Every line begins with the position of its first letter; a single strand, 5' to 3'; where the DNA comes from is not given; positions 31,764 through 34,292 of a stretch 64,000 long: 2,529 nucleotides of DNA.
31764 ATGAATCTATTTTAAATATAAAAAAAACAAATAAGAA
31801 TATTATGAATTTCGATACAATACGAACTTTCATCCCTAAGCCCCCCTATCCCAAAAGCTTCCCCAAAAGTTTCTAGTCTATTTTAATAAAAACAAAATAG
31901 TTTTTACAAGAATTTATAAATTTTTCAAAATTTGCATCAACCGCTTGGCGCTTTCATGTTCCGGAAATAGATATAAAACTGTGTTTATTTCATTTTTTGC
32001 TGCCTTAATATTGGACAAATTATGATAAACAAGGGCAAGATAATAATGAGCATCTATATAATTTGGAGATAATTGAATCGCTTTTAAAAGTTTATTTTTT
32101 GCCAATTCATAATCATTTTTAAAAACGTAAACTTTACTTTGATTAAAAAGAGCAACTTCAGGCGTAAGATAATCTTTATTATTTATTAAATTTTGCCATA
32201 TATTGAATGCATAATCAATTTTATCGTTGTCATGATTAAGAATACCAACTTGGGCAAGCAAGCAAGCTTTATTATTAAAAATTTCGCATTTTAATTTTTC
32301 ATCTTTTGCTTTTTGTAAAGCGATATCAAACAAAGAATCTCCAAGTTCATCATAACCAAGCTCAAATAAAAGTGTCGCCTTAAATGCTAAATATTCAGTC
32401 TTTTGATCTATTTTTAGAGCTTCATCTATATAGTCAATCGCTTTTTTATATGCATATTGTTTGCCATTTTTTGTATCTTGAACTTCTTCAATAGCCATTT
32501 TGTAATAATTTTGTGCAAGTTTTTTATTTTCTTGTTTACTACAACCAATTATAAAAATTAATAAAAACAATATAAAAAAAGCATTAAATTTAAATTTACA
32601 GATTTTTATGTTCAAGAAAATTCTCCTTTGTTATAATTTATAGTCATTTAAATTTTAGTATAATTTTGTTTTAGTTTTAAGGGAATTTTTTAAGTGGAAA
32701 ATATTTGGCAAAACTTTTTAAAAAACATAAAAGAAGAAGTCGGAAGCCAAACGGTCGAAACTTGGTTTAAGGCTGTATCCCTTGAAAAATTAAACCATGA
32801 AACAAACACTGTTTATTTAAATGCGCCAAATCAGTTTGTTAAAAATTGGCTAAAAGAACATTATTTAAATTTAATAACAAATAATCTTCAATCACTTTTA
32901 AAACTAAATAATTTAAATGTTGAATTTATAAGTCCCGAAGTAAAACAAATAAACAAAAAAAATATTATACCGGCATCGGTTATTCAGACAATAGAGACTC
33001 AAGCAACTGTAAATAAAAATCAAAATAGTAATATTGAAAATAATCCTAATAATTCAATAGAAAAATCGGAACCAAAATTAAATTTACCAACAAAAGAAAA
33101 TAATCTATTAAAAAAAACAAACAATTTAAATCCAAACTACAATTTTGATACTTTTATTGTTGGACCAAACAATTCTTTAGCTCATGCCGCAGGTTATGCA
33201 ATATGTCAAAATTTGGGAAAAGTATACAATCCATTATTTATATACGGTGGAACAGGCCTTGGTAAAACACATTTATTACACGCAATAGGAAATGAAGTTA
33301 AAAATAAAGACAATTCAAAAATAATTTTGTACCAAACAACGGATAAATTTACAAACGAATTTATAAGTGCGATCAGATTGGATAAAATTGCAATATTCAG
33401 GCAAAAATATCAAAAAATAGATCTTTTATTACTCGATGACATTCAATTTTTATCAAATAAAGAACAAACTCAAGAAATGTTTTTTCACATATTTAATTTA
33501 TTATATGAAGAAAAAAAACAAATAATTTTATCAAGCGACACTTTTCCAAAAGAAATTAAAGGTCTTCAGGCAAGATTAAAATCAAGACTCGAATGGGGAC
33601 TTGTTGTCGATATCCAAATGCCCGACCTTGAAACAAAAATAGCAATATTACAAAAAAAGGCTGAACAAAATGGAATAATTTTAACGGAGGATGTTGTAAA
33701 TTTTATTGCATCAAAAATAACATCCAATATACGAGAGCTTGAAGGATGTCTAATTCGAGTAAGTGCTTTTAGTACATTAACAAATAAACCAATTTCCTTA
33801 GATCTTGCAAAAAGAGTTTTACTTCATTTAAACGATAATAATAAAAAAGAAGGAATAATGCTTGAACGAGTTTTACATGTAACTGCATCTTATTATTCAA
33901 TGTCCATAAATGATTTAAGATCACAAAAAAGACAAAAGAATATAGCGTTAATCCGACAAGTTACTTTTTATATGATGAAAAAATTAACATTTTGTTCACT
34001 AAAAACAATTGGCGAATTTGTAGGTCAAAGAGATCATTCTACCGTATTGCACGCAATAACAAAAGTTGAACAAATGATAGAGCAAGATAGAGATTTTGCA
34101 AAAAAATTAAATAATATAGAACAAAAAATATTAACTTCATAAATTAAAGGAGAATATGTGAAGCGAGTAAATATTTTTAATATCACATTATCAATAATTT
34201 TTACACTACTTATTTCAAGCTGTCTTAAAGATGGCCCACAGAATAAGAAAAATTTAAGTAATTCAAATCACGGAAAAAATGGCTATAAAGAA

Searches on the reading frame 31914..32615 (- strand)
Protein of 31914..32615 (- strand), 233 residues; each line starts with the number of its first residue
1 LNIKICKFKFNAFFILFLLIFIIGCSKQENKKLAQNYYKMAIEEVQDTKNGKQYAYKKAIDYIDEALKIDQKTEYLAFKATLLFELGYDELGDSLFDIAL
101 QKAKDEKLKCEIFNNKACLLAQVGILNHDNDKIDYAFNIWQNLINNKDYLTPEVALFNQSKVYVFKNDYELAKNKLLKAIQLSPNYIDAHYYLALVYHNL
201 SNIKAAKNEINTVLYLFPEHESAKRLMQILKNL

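Call 61: search_protein_families(library=pfam, max_evalue=0.001, proteins=[window:31914-32615:-])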
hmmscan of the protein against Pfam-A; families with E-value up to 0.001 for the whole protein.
window:31914-32615:- (233 aa): 7 families
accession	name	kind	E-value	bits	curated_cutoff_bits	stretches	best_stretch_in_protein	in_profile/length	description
PF07719.23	TPR_2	-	3e-09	36.7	27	0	155-186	3-34/34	Tetratricopeptide repeat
PF13414.12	TPR_11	-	2.2e-08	34.1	26.8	1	162-200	3-41/42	TPR repeat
PF14559.12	TPR_19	-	3.4e-07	30.9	25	1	167-228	5-66/68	Tetratricopeptide repeat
PF13181.12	TPR_8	-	8.4e-07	29.1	25.7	0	155-186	3-34/34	Tetratricopeptide repeat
PF13431.12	TPR_17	-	8.3e-06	26.1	24.4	1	176-206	2-32/34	Tetratricopeptide repeat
PF13424.12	TPR_12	-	6.5e-05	23.5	30.1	0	159-208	9-59/77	Tetratricopeptide repeat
PF00515.34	TPR_1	-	0.00015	21.8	27.8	0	188-219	2-33/34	Tetratricopeptide repeat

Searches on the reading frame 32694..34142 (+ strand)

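Call 61: search_protein_families(library=pfam, max_evalue=0.001, proteins=[window:32694-34142:+])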
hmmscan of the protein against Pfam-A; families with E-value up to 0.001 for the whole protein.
window:32694-34142:+ (482 aa): 9 families
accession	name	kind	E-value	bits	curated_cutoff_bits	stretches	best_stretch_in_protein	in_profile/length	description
PF00308.24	Bac_DnaA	-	1.1e-64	217.9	23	1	145-306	1-162/162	Bacterial DnaA ATPAse domain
PF08299.17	Bac_DnaA_C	-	3.2e-23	82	31.5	1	391-458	2-69/69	Bacterial dnaA protein helix-turn-helix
PF11638.13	DnaA_N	-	1.3e-17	63.7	24.6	1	2-66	1-64/65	DnaA N-terminal domain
PF01695.23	IstB_IS21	-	2.3e-10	40.8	24.1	1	181-284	95-196/238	IstB-like ATP binding protein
PF22688.2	Hda_lid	-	1.8e-06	28.3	27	1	313-376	2-65/65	Hda, lid domain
PF01637.24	ATPase_2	-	1.5e-05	25.3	33.2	1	178-292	20-126/225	ATPase domain predominantly from Archaea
PF13401.12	AAA_22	-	0.00045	21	27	0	181-272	8-111/130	AAA domain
PF00004.35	AAA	-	0.00065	20.6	21.2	0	182-272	2-94/131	ATPase family associated with various cellular activities (AAA)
PF13173.12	AAA_14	-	0.00074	20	27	1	179-259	3-80/129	AAA domain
